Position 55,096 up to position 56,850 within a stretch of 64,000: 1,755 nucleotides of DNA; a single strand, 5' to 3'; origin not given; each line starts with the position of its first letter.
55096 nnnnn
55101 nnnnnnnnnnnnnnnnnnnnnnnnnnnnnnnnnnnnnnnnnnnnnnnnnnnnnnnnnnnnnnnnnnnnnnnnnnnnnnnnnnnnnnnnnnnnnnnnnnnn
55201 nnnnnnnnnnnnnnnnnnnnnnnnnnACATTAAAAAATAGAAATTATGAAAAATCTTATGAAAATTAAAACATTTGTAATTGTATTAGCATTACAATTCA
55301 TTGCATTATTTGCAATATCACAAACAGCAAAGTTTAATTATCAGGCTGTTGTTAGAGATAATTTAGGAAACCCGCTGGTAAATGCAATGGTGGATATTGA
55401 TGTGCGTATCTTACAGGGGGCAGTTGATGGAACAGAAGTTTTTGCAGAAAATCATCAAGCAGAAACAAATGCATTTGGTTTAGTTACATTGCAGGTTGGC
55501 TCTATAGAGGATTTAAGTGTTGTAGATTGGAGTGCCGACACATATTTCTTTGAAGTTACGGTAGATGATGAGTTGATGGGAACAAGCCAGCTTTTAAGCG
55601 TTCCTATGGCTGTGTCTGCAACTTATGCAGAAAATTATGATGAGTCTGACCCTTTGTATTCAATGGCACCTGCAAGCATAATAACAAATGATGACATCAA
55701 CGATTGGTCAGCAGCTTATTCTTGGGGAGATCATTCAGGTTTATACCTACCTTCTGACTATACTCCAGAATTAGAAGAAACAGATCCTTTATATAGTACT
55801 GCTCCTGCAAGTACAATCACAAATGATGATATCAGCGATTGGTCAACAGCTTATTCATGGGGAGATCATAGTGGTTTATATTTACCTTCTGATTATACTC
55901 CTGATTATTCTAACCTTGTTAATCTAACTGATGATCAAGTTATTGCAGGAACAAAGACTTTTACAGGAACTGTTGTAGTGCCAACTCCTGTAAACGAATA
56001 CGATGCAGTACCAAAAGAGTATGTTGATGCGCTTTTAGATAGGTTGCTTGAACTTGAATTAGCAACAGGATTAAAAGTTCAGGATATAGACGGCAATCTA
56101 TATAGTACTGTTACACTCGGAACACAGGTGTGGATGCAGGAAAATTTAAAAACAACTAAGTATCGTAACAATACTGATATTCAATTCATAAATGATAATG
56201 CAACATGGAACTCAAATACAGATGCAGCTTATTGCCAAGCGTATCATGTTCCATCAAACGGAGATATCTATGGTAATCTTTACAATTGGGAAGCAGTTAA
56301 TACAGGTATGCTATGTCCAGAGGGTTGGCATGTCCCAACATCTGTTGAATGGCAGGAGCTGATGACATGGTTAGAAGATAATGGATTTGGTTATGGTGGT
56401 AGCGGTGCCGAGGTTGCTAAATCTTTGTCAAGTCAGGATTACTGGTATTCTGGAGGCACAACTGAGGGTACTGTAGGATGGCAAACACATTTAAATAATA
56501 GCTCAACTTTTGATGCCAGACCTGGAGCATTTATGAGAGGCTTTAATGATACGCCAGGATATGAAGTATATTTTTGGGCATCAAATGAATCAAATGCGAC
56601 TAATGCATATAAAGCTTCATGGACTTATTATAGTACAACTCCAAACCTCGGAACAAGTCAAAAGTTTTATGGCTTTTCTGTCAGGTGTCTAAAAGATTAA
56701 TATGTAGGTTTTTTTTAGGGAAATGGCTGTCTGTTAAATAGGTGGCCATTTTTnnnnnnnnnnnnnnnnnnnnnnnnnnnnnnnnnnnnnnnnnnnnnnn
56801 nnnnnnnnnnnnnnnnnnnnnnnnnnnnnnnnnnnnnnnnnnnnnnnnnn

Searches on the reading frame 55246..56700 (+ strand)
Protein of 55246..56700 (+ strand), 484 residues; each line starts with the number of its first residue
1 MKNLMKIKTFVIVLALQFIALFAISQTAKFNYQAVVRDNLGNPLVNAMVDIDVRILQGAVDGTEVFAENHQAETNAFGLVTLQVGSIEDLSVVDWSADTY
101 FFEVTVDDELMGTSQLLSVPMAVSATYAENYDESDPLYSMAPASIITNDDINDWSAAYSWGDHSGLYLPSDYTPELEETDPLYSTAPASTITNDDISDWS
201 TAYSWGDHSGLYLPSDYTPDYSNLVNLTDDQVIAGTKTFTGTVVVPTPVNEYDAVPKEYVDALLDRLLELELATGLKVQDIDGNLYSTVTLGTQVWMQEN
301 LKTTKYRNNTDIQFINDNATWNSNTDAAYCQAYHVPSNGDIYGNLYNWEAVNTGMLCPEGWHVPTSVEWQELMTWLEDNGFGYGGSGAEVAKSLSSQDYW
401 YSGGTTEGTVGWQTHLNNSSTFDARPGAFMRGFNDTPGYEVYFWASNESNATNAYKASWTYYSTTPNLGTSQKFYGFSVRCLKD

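Call 3: search_protein_families(library=pfam, proteins=[window:55246-56700:+], max_evalue=0.1)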
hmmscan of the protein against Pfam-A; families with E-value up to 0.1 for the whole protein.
window:55246-56700:+ (484 aa): 3 families
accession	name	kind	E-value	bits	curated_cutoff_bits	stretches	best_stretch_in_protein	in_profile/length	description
PF09603.15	Fib_succ_major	-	1.3e-30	107.5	33.9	1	289-483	1-187/187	Fibrobacter succinogenes major domain (Fib_succ_major)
PF18338.7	BppL_N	-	0.008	16.2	25.8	1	229-242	10-23/25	Lower baseplate protein N-terminal domain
PF02369.22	Big_1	-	0.074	13.6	34.9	1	27-86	16-68/93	Bacterial Ig-like domain (group 1)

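Call 5: search_protein_families(library=ncbifam, proteins=[window:55246-56700:+], max_evalue=0.1)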
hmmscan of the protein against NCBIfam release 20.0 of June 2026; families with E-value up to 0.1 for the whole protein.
window:55246-56700:+ (484 aa): 2 families
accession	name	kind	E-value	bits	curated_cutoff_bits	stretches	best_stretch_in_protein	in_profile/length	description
TIGR02145.1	Fib_succ_major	domain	5.1e-28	98.9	41.65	1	282-484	7-176/176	FISUMP domain-containing protein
NF053851.1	Bdello_MAT_N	subfamily_domain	0.018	14.8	60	0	17-86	4-74/162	mosaic adhesive trimer family chimeric fiber protein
